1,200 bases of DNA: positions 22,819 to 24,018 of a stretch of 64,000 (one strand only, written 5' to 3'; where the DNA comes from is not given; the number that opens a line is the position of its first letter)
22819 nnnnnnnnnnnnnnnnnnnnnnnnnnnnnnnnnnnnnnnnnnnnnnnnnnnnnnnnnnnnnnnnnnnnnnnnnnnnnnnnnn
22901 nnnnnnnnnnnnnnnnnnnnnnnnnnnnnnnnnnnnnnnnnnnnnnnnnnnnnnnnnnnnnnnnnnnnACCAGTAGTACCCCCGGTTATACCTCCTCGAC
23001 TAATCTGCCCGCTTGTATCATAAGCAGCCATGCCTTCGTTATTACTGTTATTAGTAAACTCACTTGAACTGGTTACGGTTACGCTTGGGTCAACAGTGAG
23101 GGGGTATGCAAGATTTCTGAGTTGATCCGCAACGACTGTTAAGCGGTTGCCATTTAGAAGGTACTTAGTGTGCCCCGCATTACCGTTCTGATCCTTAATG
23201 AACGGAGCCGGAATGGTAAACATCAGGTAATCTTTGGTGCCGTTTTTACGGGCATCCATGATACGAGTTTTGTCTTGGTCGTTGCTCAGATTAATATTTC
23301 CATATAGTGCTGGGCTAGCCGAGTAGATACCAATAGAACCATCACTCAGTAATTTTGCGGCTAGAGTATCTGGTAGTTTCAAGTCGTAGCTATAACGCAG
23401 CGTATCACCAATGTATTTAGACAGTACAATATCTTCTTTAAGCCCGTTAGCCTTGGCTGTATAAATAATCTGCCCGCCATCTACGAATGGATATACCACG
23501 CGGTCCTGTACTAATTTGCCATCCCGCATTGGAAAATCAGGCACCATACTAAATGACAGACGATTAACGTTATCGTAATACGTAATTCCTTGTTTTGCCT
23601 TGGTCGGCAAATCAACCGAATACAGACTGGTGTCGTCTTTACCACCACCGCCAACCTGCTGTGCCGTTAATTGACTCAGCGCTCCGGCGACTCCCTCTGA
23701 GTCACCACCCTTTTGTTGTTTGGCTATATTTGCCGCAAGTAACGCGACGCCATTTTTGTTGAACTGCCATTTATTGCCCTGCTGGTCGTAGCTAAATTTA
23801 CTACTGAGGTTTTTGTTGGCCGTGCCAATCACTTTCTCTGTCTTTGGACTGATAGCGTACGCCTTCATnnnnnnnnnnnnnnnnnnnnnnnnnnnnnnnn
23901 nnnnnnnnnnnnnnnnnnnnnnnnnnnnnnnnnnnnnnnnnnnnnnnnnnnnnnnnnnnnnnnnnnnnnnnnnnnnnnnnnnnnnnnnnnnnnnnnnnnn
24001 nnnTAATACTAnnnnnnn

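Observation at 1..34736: About 33 kb island of giant surface proteins organised as a duplicated fibre->Kelch cassette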

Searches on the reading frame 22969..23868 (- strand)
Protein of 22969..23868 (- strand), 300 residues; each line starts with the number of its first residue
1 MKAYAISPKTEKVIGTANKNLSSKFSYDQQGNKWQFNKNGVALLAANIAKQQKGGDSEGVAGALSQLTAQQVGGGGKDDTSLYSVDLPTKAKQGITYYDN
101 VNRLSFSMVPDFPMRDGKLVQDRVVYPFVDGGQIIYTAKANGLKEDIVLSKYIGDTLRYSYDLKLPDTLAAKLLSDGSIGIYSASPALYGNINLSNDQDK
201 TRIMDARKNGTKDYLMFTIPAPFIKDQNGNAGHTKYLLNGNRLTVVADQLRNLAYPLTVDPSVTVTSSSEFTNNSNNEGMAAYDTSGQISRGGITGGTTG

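Call 34: find_related_loci(query=A1, collection=genome_contigs, flank=10000)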
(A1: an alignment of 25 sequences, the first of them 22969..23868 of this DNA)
Query A1 (300 aa) in genome_contigs; peptide patterns used: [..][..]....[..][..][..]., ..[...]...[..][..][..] (x = any residue, [..] = any of these).
157 stretches matched a pattern; 82 encode a relative of the query (tblastn E <= 1e-3); the best 80 are kept; 78 distinct loci.
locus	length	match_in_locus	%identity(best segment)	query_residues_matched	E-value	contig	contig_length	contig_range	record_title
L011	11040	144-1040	77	1-300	6e-156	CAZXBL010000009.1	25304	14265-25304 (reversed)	MAG TPA_asm: uncultured Candidatus Saccharibacteria bacterium isolate binchicken_co174_40 genome assembly, contig: NODE_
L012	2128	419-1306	68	1-298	1e-144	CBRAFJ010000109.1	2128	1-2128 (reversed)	MAG TPA_asm: uncultured bacterium isolate SRR11839386_binner12_Refined_8 genome assembly, contig: ERZ27397408.52438, who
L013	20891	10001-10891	55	1-300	1e-104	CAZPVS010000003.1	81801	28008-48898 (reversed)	MAG TPA_asm: uncultured Candidatus Saccharibacteria bacterium isolate SRP329715_co1_113 genome assembly, contig: NODE_32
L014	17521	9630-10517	52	2-300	5e-92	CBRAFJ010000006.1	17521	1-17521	MAG TPA_asm: uncultured bacterium isolate SRR11839386_binner12_Refined_8 genome assembly, contig: ERZ27397408.1014, whol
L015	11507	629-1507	50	4-300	1e-84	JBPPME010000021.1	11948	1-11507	MAG: Candidatus Saccharimonadales bacterium isolate BIOS2019_out_127 k131_1754048, whole genome shotgun sequence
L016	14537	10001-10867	47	4-298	2e-82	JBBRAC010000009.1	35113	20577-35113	MAG: Candidatus Saccharimonadales bacterium isolate Co_metawrap_2276 Cmw_2276_k141_26039713_length_35113_cov_21.6922, wh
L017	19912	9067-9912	48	2-298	7e-82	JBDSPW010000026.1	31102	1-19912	MAG: Candidatus Saccharimonadales bacterium isolate cluster1_bin.472 k127_5982088, whole genome shotgun sequence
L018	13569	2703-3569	42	4-300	6e-74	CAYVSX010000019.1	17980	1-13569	MAG TPA_asm: uncultured Candidatus Saccharibacteria bacterium isolate SRP342105_co3_222 genome assembly, contig: NODE_26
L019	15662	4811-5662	43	4-298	2e-71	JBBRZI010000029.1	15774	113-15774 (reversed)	MAG: Candidatus Saccharimonadales bacterium isolate metawrap_la5_32 metawrap_la5_32_K_1734253_L_15774_cov_20.2358, whole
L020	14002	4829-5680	43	4-298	2e-71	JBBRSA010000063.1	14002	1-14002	MAG: Burkholderiales bacterium isolate La2_maxbin2.417 La2_maxbin2.417_K_2325731L14002_cov_127.8662, whole genome shotgu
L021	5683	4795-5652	42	2-298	2e-71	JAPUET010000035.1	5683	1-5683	MAG: Candidatus Saccharibacteria bacterium isolate labscale reactor_MAG32 NODE_7699_length_5683_cov_26.597726, whole gen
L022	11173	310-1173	43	2-298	3e-71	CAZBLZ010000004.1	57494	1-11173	MAG TPA_asm: uncultured Candidatus Saccharibacteria bacterium isolate SRP200132_co1_634 genome assembly, contig: NODE_81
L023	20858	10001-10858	42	2-298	5e-71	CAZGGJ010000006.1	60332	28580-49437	MAG TPA_asm: uncultured Candidatus Saccharibacteria bacterium isolate SRP342105_co1_294 genome assembly, contig: NODE_62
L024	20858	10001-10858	42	3-300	1e-70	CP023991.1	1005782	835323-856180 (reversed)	MAG: Candidatus Saccharibacteria bacterium isolate CG19_WC_8_21_14_NA_150_51_44 chromosome, complete genome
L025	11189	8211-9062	43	10-300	7e-71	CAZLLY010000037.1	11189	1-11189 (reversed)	MAG TPA_asm: uncultured Candidatus Saccharibacteria bacterium isolate SRP342105_co1_320 genome assembly, contig: NODE_79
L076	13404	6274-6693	32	113-279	4e-20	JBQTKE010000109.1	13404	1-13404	MAG: Myxococcaceae bacterium isolate SAW187 c_000000122404, whole genome shotgun sequence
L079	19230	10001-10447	28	123-285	2e-8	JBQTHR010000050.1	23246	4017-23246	MAG: Actinomycetota bacterium isolate SAR248 c_000000131489, whole genome shotgun sequence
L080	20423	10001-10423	31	112-265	1e-6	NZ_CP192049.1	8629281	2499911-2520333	Kribbella sp. CA-253562 chromosome, complete genome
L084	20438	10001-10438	26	117-286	2e-5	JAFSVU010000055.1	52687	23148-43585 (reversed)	MAG: Clostridia bacterium isolate RGIG3519 Goat_Rumen.Co__c2812119, whole genome shotgun sequence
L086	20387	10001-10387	27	129-273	9e-5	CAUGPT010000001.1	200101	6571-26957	MAG TPA_asm: uncultured Eubacteriales bacterium isolate SRR16279955_bin.51_MetaWRAP_v1.3_MAG genome assembly, contig: ER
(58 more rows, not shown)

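Call 35: search_solved_structures(query=A1, max_evalue=1)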
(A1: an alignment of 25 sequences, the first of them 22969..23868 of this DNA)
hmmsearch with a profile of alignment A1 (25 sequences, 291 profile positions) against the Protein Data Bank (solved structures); distinct sequences matched with E-value up to 1: 0.

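Call 42: predict_structure(alignment_id=A1)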
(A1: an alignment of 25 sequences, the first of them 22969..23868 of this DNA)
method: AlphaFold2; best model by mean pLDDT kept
length: 300 residues; sequences in the alignment: 25
mean_pLDDT: 78.4   pTM: 0.74
mean pLDDT of the five models: 78.4, 76.1, 75.8, 75.7, 74.9
residues with pLDDT >= 90: 149; 70-90: 69; 50-70: 36; < 50: 46
segments of 3 or more residues with pLDDT < 50: 65-74, 267-300
pLDDT, mean of each block of 10 residues (from residue 1): 90 88 87 84 57 54 48 50 86 90 88 94 93 90 89 93 95 93 86 84 91 90 90 93 95 92 56 34 36 34
secondary structure, 60 per line:
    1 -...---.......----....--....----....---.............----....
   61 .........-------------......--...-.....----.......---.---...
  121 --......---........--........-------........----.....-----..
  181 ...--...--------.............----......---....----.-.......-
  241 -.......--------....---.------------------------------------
elements in order: H8-14 H19-22 E25-28 E33-36 H40-52 H57-69 E83-88 E95-99 E104-110 E118-120 E123-128 E132-139 E142-149 E157-164 E169-173 E179-183 H197-209 E214-219 E223-226 E233-239 E242-248 E257-260

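Call 96: search_protein_families(library=pfam, proteins=[window:22969-23868:-], max_evalue=10)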
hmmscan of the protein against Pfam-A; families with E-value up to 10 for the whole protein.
window:22969-23868:- (300 aa): 0 families

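Call 102: search_protein_families(library=pfam, proteins=[L076:5893-12285:+, L079:9344-14086:+, L080:9311-18004:+, L086:9338-13222:+, L084:9809-11428:+], max_evalue=0.001)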
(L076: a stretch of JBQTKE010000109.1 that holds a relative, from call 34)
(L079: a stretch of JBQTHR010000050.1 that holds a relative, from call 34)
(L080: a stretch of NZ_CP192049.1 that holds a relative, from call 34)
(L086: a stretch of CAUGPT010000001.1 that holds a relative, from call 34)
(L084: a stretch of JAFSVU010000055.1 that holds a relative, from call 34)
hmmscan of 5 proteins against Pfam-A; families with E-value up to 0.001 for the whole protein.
L076:5893-12285:+ (2131 aa): 13 families
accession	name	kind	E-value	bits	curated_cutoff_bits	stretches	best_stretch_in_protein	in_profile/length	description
PF24681.1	Kelch_KLHDC2_KLHL20_DRC7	-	2.3e-96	321.8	50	7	922-1140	2-221/221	KLHDC2/KLHL20/DRC7 Kelch-repeats domain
PF01344.31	Kelch_1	-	3.4e-75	247.5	20.1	6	919-947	2-30/46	Kelch motif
PF13964.12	Kelch_6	-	2.7e-45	151.3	25.3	0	348-375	2-31/50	Kelch motif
PF24981.1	Beta-prop_ATRN-LZTR1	-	1.2e-41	143.4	50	4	914-1149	35-288/289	Attractin/LZTR1 beta-propeller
PF25210.1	Kelch_FKB95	-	5.8e-25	88.8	70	0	600-724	29-153/268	FKB95, Kelch-repeats domain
PF13418.12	Kelch_4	-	1e-23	83.4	21.6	0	919-947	2-32/49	Galactose oxidase, central domain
PF18911.6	PKD_4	-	3.9e-23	81.7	27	1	1750-1805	24-80/85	PKD domain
PF07646.21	Kelch_2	-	4.4e-21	74.1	21.3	0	1021-1069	2-48/48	Kelch motif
PF00801.26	PKD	-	2.2e-16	60.1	23.5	1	1754-1805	25-77/80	PKD domain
PF13854.13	Kelch_HCF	-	1.8e-13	50.9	113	0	914-1094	180-329/345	Host cell factor, Kelch-repeats domain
PF13415.12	Kelch_3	-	1.2e-09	38.6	22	0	459-507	2-47/48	Galactose oxidase, central domain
PF06832.18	BiPBP_C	-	4.9e-05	23.6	26.8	0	1850-1888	45-86/90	Penicillin-Binding Protein C-terminus Family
PF05345.18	He_PIG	-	0.00032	21.5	24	0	2027-2074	40-88/96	Putative Ig domain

L079:9344-14086:+ (1581 aa): 1 family
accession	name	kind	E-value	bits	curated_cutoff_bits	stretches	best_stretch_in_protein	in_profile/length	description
PF05593.20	RHS_repeat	-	1.5e-51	172.3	22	5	1089-1125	1-38/38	RHS Repeat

L080:9311-18004:+ (2898 aa): 3 families
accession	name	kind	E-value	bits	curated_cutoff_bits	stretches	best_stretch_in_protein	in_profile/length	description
PF05593.20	RHS_repeat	-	3.1e-97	317.9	22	12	2009-2044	1-36/38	RHS Repeat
PF13385.13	Laminin_G_3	-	3.4e-14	53.7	27.6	1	1059-1225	5-150/151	Concanavalin A-like lectin/glucanases superfamily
PF20148.4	DUF6531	-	1.5e-13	51.3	24.1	1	782-854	6-74/74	Domain of unknown function (DUF6531)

L086:9338-13222:+ (1295 aa): 1 family
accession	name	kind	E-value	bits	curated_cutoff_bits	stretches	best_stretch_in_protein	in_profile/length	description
PF24517.2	CBM96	-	1.3e-11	45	26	1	350-488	9-143/164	Carbohydrate-binding module family 96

L084:9809-11428:+ (540 aa): 2 families
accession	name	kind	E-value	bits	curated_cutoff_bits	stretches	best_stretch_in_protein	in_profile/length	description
PF14200.12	RicinB_lectin_2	-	7e-24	84.8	25.6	3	282-351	10-80/89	Ricin-type beta-trefoil lectin domain-like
PF00652.28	Ricin_B_lectin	-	5.4e-05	23.8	29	1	286-375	2-85/126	Ricin-type beta-trefoil lectin domain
